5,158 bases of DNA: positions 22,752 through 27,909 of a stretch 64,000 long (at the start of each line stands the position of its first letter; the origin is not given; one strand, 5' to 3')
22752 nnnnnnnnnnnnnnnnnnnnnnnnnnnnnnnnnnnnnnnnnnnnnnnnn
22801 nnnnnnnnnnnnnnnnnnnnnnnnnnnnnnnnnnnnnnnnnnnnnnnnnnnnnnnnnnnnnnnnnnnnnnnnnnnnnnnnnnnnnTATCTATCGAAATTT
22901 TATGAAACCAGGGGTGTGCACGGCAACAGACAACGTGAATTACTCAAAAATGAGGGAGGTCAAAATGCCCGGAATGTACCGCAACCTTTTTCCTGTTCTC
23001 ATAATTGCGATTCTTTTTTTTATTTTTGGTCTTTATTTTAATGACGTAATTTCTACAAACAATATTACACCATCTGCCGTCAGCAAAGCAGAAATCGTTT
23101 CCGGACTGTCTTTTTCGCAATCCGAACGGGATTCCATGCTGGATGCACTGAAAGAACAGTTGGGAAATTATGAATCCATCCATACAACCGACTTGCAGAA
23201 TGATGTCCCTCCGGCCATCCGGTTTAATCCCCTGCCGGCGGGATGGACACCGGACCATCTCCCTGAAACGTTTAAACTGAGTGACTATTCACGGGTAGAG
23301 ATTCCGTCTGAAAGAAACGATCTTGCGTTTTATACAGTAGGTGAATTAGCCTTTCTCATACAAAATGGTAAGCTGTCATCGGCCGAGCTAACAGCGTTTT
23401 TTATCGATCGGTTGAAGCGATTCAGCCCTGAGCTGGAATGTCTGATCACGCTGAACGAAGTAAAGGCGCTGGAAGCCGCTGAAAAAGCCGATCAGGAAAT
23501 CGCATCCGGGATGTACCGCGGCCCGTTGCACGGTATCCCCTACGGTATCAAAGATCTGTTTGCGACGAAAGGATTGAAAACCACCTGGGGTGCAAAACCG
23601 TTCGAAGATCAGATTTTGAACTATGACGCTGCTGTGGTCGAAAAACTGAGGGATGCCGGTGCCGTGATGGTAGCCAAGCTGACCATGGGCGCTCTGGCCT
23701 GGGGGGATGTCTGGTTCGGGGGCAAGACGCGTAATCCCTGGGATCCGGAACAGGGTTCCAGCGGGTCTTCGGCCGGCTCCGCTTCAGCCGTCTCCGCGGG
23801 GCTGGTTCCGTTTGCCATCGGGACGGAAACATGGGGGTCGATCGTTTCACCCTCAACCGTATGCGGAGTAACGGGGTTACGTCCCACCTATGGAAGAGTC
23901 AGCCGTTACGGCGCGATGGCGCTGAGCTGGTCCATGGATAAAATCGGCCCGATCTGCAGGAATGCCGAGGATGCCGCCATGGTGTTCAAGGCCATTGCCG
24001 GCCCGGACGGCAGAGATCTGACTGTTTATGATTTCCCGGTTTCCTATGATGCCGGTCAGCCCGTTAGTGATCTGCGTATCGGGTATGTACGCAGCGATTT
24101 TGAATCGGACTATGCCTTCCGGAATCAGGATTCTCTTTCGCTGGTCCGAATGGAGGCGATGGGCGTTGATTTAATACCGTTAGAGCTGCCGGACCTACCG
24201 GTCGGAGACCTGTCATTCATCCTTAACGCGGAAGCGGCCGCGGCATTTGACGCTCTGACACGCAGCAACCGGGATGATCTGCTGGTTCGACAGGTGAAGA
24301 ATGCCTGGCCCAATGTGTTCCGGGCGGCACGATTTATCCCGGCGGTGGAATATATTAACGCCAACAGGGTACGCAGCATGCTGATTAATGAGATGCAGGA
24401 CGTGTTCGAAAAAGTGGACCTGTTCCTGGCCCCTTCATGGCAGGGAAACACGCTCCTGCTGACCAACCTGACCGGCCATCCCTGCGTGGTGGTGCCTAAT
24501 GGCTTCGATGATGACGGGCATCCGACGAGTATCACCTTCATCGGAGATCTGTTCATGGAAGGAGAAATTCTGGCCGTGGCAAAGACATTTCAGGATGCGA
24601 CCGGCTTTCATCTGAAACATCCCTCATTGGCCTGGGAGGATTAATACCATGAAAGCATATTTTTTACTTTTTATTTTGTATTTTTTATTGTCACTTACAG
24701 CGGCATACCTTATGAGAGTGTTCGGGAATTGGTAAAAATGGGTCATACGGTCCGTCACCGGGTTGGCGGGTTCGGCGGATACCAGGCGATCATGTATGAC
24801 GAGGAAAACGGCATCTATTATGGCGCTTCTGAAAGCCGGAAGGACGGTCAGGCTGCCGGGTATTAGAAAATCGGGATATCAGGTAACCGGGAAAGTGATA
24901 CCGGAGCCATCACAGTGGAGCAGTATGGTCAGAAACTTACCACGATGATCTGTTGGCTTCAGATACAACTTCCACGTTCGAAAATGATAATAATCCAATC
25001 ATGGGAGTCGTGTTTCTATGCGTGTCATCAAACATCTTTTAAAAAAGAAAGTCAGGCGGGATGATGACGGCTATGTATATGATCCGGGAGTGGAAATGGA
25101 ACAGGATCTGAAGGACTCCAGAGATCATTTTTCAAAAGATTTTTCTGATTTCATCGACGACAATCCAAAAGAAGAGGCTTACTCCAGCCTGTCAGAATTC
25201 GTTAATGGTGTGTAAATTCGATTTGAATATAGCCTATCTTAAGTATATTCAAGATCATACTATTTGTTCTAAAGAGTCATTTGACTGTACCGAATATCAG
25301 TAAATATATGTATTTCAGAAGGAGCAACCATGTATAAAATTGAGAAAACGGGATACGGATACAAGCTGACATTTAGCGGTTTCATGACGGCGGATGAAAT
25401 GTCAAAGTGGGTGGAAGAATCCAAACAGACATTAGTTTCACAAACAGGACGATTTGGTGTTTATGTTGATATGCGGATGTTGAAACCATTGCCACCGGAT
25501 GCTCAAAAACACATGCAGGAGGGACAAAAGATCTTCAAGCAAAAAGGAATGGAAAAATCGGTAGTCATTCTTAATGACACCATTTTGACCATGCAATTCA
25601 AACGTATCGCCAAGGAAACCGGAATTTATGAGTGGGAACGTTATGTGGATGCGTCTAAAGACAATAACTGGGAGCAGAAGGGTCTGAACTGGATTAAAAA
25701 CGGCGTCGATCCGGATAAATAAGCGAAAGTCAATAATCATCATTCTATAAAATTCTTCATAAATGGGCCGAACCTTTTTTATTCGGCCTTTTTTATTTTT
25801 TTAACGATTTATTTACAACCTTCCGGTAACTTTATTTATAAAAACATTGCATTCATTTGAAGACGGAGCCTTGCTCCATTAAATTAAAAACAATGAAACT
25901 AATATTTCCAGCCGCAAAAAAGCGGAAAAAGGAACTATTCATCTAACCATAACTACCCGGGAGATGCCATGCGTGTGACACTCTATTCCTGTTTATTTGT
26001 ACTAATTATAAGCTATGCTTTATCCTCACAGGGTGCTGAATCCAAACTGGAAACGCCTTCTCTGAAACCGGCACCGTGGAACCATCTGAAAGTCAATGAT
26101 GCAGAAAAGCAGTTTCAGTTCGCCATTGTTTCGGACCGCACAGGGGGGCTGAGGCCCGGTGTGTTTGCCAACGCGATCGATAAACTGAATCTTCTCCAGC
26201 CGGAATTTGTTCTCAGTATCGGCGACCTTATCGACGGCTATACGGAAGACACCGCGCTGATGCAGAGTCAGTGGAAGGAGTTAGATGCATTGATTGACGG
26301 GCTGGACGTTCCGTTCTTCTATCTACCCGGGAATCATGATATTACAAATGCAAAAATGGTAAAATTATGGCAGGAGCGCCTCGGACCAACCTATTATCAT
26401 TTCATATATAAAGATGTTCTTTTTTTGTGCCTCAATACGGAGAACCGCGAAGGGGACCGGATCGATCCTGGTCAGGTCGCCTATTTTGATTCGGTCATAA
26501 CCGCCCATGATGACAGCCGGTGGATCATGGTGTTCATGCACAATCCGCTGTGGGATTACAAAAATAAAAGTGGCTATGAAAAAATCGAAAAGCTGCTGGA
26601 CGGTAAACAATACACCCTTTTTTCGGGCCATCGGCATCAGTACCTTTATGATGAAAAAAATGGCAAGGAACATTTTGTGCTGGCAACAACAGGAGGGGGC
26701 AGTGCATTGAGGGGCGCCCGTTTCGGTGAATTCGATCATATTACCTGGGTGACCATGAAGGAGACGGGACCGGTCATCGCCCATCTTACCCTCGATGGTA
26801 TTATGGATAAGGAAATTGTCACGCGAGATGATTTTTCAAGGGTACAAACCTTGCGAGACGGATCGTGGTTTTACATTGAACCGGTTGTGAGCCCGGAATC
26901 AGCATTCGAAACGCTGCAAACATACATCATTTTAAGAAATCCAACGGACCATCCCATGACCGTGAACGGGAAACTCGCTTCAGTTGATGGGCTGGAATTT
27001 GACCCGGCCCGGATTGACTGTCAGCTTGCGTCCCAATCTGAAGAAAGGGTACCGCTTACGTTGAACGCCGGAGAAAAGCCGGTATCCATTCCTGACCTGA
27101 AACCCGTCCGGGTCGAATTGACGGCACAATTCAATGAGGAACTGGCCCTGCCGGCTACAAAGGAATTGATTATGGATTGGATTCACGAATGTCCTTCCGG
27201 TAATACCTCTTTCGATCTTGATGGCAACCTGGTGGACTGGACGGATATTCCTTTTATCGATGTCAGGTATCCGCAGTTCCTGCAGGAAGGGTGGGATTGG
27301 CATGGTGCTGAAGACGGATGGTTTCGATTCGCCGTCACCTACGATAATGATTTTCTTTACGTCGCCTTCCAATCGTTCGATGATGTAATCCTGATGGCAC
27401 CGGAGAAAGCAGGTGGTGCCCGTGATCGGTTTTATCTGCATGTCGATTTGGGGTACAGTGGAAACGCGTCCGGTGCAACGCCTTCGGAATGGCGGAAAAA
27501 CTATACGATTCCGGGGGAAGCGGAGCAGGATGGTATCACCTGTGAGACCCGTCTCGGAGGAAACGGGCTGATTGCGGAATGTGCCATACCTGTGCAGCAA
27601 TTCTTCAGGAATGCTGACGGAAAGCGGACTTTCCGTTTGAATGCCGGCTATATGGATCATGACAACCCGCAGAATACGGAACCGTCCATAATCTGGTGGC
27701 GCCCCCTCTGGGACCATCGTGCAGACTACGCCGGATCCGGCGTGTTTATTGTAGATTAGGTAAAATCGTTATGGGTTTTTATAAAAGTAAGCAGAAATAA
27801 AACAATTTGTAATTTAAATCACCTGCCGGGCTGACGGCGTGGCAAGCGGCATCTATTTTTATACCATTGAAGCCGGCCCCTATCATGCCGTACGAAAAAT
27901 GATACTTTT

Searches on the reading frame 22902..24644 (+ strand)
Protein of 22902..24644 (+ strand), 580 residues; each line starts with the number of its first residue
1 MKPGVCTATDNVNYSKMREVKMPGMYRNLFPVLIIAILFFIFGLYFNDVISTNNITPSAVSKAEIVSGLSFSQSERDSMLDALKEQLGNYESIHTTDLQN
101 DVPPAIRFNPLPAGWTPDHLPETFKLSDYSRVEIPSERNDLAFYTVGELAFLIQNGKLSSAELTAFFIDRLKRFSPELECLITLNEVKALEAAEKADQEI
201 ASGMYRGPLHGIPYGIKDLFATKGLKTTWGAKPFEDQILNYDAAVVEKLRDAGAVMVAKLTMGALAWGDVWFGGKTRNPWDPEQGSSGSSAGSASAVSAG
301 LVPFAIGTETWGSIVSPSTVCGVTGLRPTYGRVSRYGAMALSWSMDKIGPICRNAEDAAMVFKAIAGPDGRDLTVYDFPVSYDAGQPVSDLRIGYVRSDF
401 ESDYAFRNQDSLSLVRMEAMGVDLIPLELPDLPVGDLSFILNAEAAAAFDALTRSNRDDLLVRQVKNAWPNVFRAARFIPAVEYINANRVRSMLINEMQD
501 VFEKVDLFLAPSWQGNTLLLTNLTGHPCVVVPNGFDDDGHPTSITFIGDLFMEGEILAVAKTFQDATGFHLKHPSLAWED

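Call 3: search_protein_families(library=pfam, proteins=[window:22902-24644:+], max_evalue=0.01)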
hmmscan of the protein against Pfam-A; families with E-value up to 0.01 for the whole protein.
window:22902-24644:+ (580 aa): 1 family
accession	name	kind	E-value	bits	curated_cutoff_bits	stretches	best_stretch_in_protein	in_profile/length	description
PF01425.27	Amidase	-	1e-80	272.4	27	1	162-556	1-444/445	Amidase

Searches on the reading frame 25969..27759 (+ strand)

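Call 3: search_protein_families(library=pfam, proteins=[window:25969-27759:+], max_evalue=0.01)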
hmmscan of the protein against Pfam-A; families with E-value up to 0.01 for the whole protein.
window:25969-27759:+ (596 aa): 1 family
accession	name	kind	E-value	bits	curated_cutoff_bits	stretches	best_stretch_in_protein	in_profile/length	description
PF00149.33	Metallophos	-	1.8e-11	45.3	21.5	1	62-225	11-191/191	Calcineurin-like phosphoesterase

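Call 4: search_protein_families(library=ncbifam, proteins=[window:25969-27759:+], max_evalue=0.01)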
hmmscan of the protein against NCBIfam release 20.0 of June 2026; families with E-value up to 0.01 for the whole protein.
window:25969-27759:+ (596 aa): 3 families
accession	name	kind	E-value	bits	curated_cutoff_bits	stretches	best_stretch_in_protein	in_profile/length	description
NF008359.0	PRK11148.1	equivalog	0.0024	17.4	225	1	79-234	57-216/275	3',5'-cyclic-AMP phosphodiesterase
TIGR04123.1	P_estr_lig_assc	hypoth_equivalog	0.0031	16.9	150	1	74-134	61-118/207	ligase-associated DNA damage response endonuclease PdeM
NF053861.1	DS8_antiphage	equivalog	0.0073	14.1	790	0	148-231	152-236/994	anti-phage protein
